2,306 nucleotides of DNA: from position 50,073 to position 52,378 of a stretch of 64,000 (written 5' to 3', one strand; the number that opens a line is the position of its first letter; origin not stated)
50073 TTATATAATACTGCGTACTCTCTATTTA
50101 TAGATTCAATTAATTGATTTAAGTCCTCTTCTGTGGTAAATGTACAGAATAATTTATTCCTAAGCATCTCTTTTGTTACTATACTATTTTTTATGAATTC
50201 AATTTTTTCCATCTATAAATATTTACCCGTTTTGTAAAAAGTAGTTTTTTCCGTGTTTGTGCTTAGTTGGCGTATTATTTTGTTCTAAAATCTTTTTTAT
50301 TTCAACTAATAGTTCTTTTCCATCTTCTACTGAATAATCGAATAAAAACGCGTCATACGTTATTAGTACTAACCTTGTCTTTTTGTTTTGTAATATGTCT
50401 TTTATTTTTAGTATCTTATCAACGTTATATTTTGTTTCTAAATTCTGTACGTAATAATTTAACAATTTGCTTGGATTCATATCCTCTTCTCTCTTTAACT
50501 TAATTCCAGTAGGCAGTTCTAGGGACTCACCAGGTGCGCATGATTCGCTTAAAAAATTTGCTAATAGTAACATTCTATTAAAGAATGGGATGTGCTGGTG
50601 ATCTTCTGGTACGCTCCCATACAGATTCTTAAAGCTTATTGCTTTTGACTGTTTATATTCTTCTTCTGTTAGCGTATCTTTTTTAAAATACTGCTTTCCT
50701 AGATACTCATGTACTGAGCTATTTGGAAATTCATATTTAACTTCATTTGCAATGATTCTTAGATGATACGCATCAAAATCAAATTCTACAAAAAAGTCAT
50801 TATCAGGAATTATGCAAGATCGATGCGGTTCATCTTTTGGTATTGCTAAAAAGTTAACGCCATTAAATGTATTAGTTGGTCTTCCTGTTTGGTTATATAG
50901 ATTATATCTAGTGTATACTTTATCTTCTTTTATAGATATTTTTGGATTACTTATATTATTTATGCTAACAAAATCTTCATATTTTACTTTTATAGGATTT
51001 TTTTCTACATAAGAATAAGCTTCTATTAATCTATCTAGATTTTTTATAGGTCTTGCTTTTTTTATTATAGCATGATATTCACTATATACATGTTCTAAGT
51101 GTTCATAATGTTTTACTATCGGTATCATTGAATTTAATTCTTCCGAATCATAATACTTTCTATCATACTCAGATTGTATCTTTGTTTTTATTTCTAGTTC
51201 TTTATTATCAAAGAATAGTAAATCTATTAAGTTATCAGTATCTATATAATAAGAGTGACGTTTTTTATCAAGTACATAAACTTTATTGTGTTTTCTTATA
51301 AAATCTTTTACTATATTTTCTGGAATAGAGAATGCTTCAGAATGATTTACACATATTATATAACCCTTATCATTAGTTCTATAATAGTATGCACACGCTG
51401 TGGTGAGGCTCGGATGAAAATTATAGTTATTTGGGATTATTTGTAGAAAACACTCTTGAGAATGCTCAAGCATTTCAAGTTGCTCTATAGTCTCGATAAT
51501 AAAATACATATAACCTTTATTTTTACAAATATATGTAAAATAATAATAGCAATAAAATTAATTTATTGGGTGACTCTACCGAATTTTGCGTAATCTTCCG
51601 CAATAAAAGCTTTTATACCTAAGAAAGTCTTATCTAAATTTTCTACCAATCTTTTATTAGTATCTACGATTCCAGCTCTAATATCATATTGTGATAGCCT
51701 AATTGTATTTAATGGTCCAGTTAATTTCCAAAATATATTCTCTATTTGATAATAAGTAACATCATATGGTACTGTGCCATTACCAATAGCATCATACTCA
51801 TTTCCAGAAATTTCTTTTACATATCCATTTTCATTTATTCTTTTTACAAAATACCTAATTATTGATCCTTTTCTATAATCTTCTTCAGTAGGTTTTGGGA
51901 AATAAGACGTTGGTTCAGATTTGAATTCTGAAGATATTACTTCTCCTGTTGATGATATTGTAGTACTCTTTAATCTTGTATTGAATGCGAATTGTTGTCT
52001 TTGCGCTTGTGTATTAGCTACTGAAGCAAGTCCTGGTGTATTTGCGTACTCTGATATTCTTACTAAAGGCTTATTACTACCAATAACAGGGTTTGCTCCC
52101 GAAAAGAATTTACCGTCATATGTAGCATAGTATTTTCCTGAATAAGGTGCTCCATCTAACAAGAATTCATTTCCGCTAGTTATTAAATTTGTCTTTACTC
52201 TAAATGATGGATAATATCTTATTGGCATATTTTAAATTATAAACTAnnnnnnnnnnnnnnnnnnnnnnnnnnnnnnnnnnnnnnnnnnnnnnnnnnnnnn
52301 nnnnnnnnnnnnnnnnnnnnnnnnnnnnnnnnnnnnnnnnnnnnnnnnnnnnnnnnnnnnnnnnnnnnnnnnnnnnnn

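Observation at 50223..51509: Second, minimal family-A polymerase-like gene in addition to the full DNA polymerase at 40387..42693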

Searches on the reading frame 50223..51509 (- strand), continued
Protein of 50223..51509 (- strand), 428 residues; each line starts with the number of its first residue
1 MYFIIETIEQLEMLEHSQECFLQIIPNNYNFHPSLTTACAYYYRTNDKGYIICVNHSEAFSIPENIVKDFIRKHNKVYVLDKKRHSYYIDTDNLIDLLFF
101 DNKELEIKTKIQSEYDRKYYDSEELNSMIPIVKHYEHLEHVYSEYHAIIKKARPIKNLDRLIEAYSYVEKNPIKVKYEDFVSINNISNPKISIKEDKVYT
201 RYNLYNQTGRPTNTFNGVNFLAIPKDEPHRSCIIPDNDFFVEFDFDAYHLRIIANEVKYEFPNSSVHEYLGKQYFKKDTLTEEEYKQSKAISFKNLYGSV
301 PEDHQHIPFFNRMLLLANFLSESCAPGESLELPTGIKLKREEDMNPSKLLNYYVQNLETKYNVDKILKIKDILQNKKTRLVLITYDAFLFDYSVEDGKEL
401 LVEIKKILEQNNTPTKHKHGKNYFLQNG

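Call 61: list_cluster_members(proteins=[P0001, P0003, P0012, P0070, P0119])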
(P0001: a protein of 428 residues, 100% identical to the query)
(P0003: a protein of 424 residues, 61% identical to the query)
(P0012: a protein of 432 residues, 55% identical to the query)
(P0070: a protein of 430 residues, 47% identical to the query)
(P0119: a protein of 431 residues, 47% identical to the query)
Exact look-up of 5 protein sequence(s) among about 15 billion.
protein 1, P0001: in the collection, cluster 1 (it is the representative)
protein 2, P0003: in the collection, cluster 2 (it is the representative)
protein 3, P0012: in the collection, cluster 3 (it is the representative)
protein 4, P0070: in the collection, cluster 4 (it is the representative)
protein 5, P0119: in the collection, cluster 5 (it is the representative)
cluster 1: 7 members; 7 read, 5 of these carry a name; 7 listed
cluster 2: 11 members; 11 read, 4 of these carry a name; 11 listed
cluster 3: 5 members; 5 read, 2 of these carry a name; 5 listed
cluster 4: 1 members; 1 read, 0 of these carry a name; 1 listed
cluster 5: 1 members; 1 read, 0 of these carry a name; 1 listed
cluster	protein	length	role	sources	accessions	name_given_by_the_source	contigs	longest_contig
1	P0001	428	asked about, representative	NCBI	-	-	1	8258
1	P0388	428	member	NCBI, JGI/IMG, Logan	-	hypothetical protein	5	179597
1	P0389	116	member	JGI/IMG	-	hypothetical protein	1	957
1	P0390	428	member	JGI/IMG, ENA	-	hypothetical protein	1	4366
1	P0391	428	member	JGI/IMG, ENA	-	hypothetical protein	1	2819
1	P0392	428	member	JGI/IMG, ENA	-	hypothetical protein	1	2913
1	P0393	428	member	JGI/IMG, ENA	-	-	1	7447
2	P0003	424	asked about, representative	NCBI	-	-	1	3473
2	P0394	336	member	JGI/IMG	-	hypothetical protein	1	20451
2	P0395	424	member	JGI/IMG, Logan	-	hypothetical protein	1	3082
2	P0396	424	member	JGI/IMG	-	hypothetical protein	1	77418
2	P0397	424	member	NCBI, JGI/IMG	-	hypothetical protein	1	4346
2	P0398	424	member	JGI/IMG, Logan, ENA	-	-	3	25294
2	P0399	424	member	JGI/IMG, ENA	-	-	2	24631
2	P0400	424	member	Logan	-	-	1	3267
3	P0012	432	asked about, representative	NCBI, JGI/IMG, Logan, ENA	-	hypothetical protein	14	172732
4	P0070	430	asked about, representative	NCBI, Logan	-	-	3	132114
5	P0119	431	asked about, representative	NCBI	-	-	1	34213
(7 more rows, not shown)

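Call 66: find_related_loci(query=A1, collection=genome_contigs, flank=3000)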
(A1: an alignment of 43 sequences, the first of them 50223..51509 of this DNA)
Query A1 (428 aa) in genome_contigs; peptide patterns used: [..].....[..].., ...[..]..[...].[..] (x = any residue, [..] = any of these).
28 stretches matched a pattern; 3 encode a relative of the query (tblastn E <= 1e-3); 3 distinct loci.
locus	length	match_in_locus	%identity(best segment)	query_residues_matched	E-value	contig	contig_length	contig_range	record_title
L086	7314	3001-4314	35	1-422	1e-75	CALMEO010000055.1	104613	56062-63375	MAG TPA_asm: uncultured bacterium isolate SRR2107216_bin.47_CONCOCT_v1.1_MAG genome assembly, contig: ERZ794920.43, whol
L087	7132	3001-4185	30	10-423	9e-48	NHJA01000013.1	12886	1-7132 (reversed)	MAG: Candidatus Pelagibacter sp. TMED203 101272, whole genome shotgun sequence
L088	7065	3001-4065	31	50-423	8e-48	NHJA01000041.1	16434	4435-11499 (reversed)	MAG: Candidatus Pelagibacter sp. TMED203 146092, whole genome shotgun sequence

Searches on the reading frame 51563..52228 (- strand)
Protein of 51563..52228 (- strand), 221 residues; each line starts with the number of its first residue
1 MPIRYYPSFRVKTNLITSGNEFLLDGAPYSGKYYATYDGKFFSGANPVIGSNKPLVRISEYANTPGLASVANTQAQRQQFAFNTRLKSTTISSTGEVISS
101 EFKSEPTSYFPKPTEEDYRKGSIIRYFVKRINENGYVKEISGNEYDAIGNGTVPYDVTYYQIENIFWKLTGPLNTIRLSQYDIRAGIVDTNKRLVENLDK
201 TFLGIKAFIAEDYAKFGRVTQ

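Call 3: search_protein_families(library=pfam, proteins=[window:51563-52228:-], max_evalue=0.1)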
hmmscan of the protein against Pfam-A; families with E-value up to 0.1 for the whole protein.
window:51563-52228:- (221 aa): 1 family
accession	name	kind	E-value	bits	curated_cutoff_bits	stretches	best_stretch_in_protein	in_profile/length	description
PF01650.23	Peptidase_C13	-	0.049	13.6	22.8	1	104-153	53-102/258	Peptidase C13 family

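Call 4: search_protein_families(library=phrogs, proteins=[window:51563-52228:-], max_evalue=0.01)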
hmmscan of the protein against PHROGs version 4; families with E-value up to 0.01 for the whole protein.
window:51563-52228:- (221 aa): 0 families
